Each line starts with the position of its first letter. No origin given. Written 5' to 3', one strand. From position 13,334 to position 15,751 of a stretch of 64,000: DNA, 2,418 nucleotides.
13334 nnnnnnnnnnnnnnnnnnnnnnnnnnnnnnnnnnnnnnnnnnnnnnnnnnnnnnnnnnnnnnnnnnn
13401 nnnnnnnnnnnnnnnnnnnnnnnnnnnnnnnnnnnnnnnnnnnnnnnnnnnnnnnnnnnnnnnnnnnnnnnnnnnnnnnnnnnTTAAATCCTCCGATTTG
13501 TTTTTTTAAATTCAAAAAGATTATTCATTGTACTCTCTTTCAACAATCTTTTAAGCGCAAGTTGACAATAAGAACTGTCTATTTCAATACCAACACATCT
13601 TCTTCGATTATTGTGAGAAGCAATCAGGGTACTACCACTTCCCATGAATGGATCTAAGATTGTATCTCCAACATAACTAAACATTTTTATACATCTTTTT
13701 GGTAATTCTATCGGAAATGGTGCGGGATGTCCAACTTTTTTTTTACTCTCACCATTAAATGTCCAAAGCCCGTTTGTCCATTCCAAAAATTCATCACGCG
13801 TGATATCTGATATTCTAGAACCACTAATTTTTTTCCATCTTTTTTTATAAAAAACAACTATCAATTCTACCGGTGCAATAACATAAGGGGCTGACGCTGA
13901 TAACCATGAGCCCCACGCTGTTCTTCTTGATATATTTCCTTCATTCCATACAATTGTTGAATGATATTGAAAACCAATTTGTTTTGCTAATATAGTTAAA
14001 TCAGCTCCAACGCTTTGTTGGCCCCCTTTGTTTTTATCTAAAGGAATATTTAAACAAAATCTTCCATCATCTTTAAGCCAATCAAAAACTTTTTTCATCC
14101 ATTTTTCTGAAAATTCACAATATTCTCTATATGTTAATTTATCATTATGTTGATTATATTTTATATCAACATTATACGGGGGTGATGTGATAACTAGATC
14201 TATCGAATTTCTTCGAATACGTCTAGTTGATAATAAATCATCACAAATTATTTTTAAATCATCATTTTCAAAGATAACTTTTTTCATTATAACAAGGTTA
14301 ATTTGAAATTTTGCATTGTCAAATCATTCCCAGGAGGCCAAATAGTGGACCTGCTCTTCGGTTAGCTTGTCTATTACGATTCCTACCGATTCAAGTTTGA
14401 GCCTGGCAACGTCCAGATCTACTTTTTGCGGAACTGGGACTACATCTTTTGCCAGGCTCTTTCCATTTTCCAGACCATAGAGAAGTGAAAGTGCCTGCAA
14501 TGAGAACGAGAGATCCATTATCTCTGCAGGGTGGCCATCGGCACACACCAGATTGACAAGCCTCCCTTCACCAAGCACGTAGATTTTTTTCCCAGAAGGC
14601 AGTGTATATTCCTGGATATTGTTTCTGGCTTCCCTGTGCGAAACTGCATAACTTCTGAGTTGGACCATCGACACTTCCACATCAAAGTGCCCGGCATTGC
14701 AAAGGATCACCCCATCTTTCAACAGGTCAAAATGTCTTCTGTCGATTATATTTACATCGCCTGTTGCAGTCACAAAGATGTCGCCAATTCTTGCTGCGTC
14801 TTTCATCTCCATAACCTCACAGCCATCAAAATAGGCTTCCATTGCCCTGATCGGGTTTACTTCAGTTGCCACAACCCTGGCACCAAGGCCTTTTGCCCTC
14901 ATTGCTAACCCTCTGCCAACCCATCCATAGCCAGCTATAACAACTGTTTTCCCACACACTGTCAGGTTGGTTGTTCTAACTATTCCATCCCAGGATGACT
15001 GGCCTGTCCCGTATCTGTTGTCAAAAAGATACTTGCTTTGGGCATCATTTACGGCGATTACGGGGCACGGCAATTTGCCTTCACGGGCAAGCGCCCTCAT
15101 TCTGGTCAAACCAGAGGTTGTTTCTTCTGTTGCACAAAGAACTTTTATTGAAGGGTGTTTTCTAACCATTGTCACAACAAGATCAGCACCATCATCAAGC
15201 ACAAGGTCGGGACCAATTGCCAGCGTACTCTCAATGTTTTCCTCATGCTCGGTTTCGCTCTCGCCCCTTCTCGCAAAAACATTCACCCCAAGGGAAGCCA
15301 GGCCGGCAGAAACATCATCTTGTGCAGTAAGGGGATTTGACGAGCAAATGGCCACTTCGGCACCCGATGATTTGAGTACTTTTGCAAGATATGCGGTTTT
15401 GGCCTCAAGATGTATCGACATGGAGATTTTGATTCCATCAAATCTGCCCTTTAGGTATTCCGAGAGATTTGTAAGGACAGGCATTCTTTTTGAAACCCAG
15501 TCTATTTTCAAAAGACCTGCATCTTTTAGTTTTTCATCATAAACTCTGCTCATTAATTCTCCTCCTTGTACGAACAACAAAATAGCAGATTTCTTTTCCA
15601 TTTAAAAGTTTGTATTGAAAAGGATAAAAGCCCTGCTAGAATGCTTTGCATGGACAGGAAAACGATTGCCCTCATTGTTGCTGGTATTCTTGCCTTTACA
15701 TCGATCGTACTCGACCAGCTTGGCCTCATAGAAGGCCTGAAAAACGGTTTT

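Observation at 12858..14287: Low-GC two-gene methyltransferase/partner cassette (probable type II R-M) inserted directly downstream of SAH hydrolase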

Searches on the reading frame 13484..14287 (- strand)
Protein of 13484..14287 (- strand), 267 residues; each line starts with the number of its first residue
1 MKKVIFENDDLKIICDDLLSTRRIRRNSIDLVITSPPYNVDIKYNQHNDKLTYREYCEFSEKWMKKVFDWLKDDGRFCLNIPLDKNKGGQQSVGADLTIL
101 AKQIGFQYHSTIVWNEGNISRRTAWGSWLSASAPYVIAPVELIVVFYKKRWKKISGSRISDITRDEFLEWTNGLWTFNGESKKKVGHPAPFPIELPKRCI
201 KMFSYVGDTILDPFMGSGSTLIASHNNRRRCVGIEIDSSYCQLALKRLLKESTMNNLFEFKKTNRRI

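Call 3: search_protein_families(library=pfam, proteins=[window:13484-14287:-], max_evalue=0.1)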
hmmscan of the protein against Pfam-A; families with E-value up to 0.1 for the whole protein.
window:13484-14287:- (267 aa): 5 families
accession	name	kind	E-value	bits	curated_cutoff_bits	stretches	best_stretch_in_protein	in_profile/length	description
PF01555.25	N6_N4_Mtase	-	1.8e-48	165.8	26.7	1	29-245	1-220/221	DNA methylase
PF02384.22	N6_Mtase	-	2.1e-05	24.5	20.4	1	7-76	103-178/311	N-6 DNA Methylase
PF01170.24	UPF0020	-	2.7e-05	24.4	22.3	0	24-62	115-154/197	RMKL-like, methyltransferase domain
PF09445.16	Methyltransf_15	-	0.016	15.3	22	0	209-246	3-40/165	RNA cap guanine-N2 methyltransferase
PF14469.11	AKAP28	-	0.072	13.3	22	0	33-69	78-115/121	28 kDa A-kinase anchor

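Call 4: search_protein_families(library=ncbifam, proteins=[window:13484-14287:-], max_evalue=0.1)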
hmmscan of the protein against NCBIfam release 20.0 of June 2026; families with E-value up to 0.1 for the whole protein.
window:13484-14287:- (267 aa): 6 families
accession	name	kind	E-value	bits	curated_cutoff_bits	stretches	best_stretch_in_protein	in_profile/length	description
NF008572.0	PRK11524.1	equivalog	9.3e-22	77.5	292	2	186-255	194-263/294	adenine-specific DNA-methyltransferase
NF050803.1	DnaMtaseCcrMCaul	equivalog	2.4e-15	56.3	830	1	181-257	181-256/350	adenine-specific DNA-methyltransferase CcrM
NF010253.0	PRK13699.1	subfamily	4.3e-12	46.2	244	1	186-249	143-206/226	DNA methyltransferase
TIGR01177.1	TIGR01177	hypoth_equivalog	0.00017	21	316.55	0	207-223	183-199/330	TIGR01177 family methyltransferase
NF040721.1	Trm14_Arch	equivalog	0.0023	17.1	280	0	187-229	171-214/370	tRNA (guanine(6)-N2)-methyltransferase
NF047853.1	tRm6a37MtseTrmN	equivalog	0.0037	17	350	1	9-87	95-174/244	tRNA(1)(Val) (adenine(37)-N(6))-methyltransferase TrmN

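Call 5: search_protein_families(library=padloc, proteins=[window:13484-14287:-], max_evalue=0.1)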
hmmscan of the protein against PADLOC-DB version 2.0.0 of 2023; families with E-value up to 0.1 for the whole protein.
window:13484-14287:- (267 aa): 76 families (the best 25 are shown)
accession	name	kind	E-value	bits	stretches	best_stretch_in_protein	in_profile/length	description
PDLC03353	MTase_II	-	5.4e-95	315.8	1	6-256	5-256/260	Type II methyltransferase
PDLC03350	MTase_II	-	3.6e-61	205.3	1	12-249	58-296/312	Type II methyltransferase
PDLC03371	MTase_II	-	4.4e-36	122.7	1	2-252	2-256/260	Type II methyltransferase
PDLC03299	MTase_II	-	2.4e-31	107.3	2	181-255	190-264/296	Type II methyltransferase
PDLC03387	MTase_II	-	2.1e-30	103.9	2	173-251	201-278/289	Type II methyltransferase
PDLC03295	MTase_II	-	1.6e-28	98.1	2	12-85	5-79/292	Type II methyltransferase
PDLC03260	MTase_II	-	3.3e-26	90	2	123-249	184-308/349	Type II methyltransferase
PDLC03259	MTase_II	-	5.7e-25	86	1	12-245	5-252/423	Type II methyltransferase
PDLC03283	MTase_II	-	1.4e-23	81.8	2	101-255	114-278/352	Type II methyltransferase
PDLC03320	MTase_II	-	8.2e-23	79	2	180-252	206-278/289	Type II methyltransferase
PDLC03305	MTase_II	-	8.5e-22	76.1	2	44-258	68-250/513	Type II methyltransferase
PDLC03363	MTase_II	-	1.2e-21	75.4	1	157-255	24-125/294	Type II methyltransferase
PDLC03265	MTase_II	-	2.7e-20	71.1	2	168-247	249-327/333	Type II methyltransferase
PDLC03323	MTase_II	-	9.2e-18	62.4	2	186-256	232-302/330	Type II methyltransferase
PDLC03238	MTase_II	-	2.9e-17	60.8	2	16-82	129-198/428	Type II methyltransferase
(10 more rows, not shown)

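Call 7: search_solved_structures(query=window:13484-14287:-, max_evalue=0.001, show_alignments=2)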
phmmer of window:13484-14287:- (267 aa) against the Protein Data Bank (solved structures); distinct sequences matched with E-value up to 0.001: 12.
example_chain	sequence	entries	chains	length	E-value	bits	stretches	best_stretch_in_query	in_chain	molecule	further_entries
2zie_A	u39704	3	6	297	4.6e-26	95.3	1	27-251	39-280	Putative modification methylase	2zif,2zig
8s9n_A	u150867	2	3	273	1.3e-17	67.6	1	11-251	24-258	DNA cytosine-N4 methyltransferase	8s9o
8s9m_A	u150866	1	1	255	1.4e-17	67.5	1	13-251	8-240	DNA cytosine-N4 methyltransferase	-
9c3u_A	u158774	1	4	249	1.1e-15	61.2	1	179-248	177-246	Methyltransferase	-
8urk_A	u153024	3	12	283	1.5e-15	60.8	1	179-248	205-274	Methyltransferase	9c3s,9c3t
5hek_A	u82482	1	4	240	1.2e-13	54.6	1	183-248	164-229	Adenine specific DNA methyltransferase (DpnA)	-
5hfj_A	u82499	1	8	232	1.2e-13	54.5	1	183-248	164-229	Adenine specific DNA methyltransferase (DpnA)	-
1g60_A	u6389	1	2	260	2.9e-11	46.7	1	178-243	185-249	Adenine-specific Methyltransferase MboIIA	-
1boo_A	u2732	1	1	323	2.3e-10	43.8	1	171-250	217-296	PROTEIN (N-4 CYTOSINE-SPECIFIC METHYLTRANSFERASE PVU II)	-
6pbd_A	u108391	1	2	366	1e-09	41.7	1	23-250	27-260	Modification methylase CcrMI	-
1eg2_A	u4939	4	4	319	1.6e-09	41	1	14-229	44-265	MODIFICATION METHYLASE RSRI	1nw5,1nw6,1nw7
1nw8_A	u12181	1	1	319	3.2e-09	40.1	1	14-229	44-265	MODIFICATION METHYLASE RSRI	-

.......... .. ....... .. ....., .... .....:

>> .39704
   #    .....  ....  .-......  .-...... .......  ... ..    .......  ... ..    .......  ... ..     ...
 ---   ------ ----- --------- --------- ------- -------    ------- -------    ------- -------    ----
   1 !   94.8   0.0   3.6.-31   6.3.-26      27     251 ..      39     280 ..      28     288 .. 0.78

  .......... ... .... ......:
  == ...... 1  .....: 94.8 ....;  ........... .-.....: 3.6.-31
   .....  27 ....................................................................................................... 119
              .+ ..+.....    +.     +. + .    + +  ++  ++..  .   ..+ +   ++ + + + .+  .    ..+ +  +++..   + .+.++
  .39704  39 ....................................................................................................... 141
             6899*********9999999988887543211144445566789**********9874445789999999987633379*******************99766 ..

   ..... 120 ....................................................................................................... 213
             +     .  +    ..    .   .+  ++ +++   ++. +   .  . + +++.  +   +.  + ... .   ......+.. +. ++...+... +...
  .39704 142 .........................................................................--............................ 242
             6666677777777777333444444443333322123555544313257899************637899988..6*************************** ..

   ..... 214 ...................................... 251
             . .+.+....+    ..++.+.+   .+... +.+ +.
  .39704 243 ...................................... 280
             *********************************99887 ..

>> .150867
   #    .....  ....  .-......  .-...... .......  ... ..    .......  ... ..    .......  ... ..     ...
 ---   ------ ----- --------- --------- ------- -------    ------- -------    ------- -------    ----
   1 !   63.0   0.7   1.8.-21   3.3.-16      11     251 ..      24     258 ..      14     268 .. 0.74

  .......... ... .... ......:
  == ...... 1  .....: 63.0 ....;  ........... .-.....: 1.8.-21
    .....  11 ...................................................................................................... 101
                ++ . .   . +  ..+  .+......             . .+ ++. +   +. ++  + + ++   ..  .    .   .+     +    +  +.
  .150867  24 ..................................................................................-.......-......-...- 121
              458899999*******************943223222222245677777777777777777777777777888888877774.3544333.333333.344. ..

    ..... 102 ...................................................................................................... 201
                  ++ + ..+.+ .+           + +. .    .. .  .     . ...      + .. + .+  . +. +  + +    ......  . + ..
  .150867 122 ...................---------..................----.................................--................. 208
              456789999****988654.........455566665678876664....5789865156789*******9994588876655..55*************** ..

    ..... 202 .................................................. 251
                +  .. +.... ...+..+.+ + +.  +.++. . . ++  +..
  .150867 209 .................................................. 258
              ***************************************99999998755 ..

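Call 55: search_dna_similar(query=window:13484-14287:-, collection=plasmids, mode=protein, max_rows=30)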
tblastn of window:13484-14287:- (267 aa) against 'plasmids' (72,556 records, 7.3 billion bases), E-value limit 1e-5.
Records with a match: 2322; places in all: 2363; records where one place covers at least 80% of the query: 276.
Best place of each record, by identity: 60-80% 1; <60% 2321.
By first word of the organism name: Klebsiella 1638; Burkholderia 127; Escherichia 82; Aeromonas 39; Serratia 35; Xanthomonas 30; Enterobacter 29; Raoultella 29; Ralstonia 25; Pantoea 25; and 110 more.
By predicted mobility (MOB-suite, as given by PLSDB): conjugative 1370; non-mobilizable 567; mobilizable 385.
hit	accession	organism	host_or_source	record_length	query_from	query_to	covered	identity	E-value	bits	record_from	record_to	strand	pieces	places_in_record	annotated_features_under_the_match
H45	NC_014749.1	Calditerrivibrio nitroreducens DSM 19672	terrestrial hot spring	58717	3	254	94%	64.3%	2e-114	368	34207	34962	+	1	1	site-specific DNA-methyltransferase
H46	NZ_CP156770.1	Acinetobacter sp. ANC 7974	cattle,whole organism,cattle feces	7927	2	253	94%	31.8%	2e-23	105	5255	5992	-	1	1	site-specific DNA-methyltransferase | hypothetical protein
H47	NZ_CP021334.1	Marinobacter salarius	pure culture,Lava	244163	1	259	97%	28.4%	8e-21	99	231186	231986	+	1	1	site-specific DNA-methyltransferase | helix-turn-helix transcriptional regulator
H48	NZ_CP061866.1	Photobacterium damselae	Seriola lalandi,cell culture,caudal ...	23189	15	261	93%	29.5%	1e-15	83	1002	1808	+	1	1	site-specific DNA-methyltransferase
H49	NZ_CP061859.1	Photobacterium damselae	Seriola lalandi,cell culture,caudal ...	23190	15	261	93%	29.5%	1e-15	83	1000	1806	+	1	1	site-specific DNA-methyltransferase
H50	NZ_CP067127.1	Paracoccus alcaliphilus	whole organism,soil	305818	15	267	95%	28.5%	3e-21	100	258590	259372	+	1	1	site-specific DNA-methyltransferase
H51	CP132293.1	Haloferacaceae archaeon XH8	cell culture,Pickle salt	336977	24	256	87%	30.4%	6e-24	107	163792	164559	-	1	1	record has no annotation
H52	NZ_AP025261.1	Paraburkholderia terrae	-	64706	28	267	90%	29.2%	3e-23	105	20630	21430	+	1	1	site-specific DNA-methyltransferase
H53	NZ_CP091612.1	Salmonella enterica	Homo sapiens,feces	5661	11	253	91%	28.5%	6e-18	90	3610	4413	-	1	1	site-specific DNA-methyltransferase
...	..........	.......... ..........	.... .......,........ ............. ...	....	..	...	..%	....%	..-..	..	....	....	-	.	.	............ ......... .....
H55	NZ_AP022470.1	Enterobacter roggenkampii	-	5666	11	253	91%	28.5%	6e-18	90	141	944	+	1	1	site-specific DNA-methyltransferase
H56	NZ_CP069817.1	Raoultella planticola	-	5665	11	253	91%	28.5%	6e-18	90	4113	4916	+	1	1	site-specific DNA-methyltransferase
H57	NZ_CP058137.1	Klebsiella quasipneumoniae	culture,Wastewater influent sample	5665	11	253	91%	28.5%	6e-18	90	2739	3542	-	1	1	site-specific DNA-methyltransferase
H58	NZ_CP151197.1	Klebsiella variicola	sewage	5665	11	253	91%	28.5%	6e-18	90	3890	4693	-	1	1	site-specific DNA-methyltransferase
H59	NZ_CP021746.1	Agarilytica rhodophyticola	Rhodophyta,Sea water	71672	10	247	89%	29.0%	1e-11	71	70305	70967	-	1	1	site-specific DNA-methyltransferase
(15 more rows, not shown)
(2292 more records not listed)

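Call 58: get_annotated_region(hit=H45, flank=3500)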
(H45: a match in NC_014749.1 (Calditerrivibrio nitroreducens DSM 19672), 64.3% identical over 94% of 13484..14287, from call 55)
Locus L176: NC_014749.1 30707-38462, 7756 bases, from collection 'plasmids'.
description: Calditerrivibrio nitroreducens DSM 19672 plasmid pCALNI01, complete sequence
organism: Calditerrivibrio nitroreducens DSM 19672 (NCBI taxid 768670)
taxonomy: Bacteria; Deferribacterota; Deferribacteres; Deferribacterales; Calditerrivibrionaceae; Calditerrivibrio; Calditerrivibrio nitroreducens; Calditerrivibrio nitroreducens DSM 19672
host: -; source: terrestrial hot spring; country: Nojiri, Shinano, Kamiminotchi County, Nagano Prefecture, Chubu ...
typing (MOB-suite, as given by PLSDB): non-mobilizable; replicon rep_cluster_200
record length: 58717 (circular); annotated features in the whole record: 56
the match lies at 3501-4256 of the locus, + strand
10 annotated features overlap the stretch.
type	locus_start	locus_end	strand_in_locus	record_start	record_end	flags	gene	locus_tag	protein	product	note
CDS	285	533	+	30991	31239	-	-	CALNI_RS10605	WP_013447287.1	hypothetical protein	-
CDS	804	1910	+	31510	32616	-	-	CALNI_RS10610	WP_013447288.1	IS256-like element ISCni1 family transposase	GO:0006313 - DNA transposition [Evidence IEA]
CDS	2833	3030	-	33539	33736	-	-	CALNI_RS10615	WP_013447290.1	hypothetical protein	-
CDS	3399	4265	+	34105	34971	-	-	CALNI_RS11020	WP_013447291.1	site-specific DNA-methyltransferase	GO:0009307 - DNA restriction-modification system [Evidence IEA]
CDS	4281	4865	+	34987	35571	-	-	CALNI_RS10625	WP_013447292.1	HNH endonuclease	-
CDS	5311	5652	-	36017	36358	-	-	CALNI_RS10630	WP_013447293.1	glycosyltransferase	-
CDS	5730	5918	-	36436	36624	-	-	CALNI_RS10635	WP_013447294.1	hypothetical protein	-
CDS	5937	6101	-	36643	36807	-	-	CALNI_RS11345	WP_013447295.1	hypothetical protein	-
CDS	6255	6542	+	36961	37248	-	-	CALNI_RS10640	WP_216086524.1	hypothetical protein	-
CDS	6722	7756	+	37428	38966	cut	-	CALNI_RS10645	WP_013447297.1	ATP-binding protein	-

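Call 77: search_protein_families(library=pfam, proteins=[L176:4281-4865:+], max_evalue=0.01)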
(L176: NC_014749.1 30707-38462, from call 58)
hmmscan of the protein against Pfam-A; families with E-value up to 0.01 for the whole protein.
L176:4281-4865:+ (194 aa): 3 families
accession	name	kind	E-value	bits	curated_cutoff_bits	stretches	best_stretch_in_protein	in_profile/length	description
PF01844.29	HNH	-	1.7e-13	50.9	21.4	1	99-144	1-46/47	HNH endonuclease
PF14279.12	HNH_5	-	2.5e-11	43.7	27.5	1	99-152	1-53/56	HNH endonuclease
PF02945.21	Endonuclease_7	-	0.00014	22.2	23.6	1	83-141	10-62/82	Recombination endonuclease VII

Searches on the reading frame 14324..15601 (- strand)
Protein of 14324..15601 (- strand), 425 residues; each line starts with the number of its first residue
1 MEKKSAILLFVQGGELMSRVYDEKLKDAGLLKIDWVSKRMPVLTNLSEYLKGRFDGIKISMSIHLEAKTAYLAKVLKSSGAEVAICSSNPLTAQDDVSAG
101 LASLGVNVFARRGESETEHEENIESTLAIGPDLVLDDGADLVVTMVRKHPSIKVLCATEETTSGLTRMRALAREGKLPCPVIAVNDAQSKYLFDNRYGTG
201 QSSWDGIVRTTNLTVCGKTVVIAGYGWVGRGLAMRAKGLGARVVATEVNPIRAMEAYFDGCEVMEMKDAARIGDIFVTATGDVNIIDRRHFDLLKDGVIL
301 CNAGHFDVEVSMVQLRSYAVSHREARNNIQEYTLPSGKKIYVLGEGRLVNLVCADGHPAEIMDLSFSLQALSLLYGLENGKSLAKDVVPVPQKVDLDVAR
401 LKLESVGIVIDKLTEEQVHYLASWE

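Call 3: search_protein_families(library=pfam, proteins=[window:14324-15601:-], max_evalue=0.1)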
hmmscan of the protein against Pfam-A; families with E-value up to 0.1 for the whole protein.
window:14324-15601:- (425 aa): 6 families
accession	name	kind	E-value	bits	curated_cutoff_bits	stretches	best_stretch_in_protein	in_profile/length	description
PF00670.27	AdoHcyase_NAD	-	1.2e-50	172.3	27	1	195-356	1-162/162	S-adenosyl-L-homocysteine hydrolase, NAD binding domain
PF05221.23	AdoHcyase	-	3.8e-42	144.9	25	2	19-147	3-138/299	S-adenosyl-L-homocysteine hydrolase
PF02826.25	2-Hacid_dh_C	-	1.4e-10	41.3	25.1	1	204-304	23-127/178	D-isomer specific 2-hydroxyacid dehydrogenase, NAD binding domain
PF07991.19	KARI_N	-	1e-05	25.6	20.6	1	217-317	4-108/165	Acetohydroxy acid isomeroreductase, NADPH-binding domain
PF01262.27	AlaDh_PNT_C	-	0.031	14.1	23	1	217-254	28-65/214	Alanine dehydrogenase/PNT, C-terminal domain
PF00208.27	ELFV_dehydrog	-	0.043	14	23.4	1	207-246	21-61/241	Glutamate/Leucine/Phenylalanine/Valine dehydrogenase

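Call 36: find_related_loci(query=window:14324-15553:-, collection=metagenome_contigs, flank=6000)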
Query window:14324-15553:- (409 aa) in metagenome_contigs; peptide patterns used: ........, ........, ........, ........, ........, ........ (x = any residue, [..] = any of these).
600 stretches matched a pattern (row limit reached: there are more); 554 encode a relative of the query (tblastn E <= 1e-3); the best 80 are kept; 80 distinct loci.
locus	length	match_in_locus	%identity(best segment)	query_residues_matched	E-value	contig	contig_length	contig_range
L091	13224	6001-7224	72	1-408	0e+0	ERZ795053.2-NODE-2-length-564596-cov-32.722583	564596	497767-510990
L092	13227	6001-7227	67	1-409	0e+0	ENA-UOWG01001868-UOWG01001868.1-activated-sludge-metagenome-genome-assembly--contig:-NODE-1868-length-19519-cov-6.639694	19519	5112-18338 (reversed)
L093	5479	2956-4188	56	2-408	3e-150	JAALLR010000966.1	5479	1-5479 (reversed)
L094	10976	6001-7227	56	4-408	4e-146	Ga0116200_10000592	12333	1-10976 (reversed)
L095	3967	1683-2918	55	1-409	6e-149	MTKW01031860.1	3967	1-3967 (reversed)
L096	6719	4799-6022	55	2-405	9e-145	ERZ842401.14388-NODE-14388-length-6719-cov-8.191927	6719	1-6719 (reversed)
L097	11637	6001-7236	54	1-408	1e-143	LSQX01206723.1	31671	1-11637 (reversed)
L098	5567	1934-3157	55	2-405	2e-144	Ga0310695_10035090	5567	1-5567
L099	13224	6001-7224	55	2-405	4e-143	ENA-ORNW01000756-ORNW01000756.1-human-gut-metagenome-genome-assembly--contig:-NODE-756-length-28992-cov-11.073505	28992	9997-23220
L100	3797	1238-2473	55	1-408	6e-147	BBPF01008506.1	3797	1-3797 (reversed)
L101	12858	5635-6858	54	2-405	2e-142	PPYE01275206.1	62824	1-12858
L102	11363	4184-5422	54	1-409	2e-142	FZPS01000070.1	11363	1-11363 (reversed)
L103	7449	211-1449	54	1-409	1e-142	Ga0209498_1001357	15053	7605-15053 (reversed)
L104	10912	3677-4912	54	1-408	2e-142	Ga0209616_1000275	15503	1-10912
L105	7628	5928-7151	54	2-405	2e-142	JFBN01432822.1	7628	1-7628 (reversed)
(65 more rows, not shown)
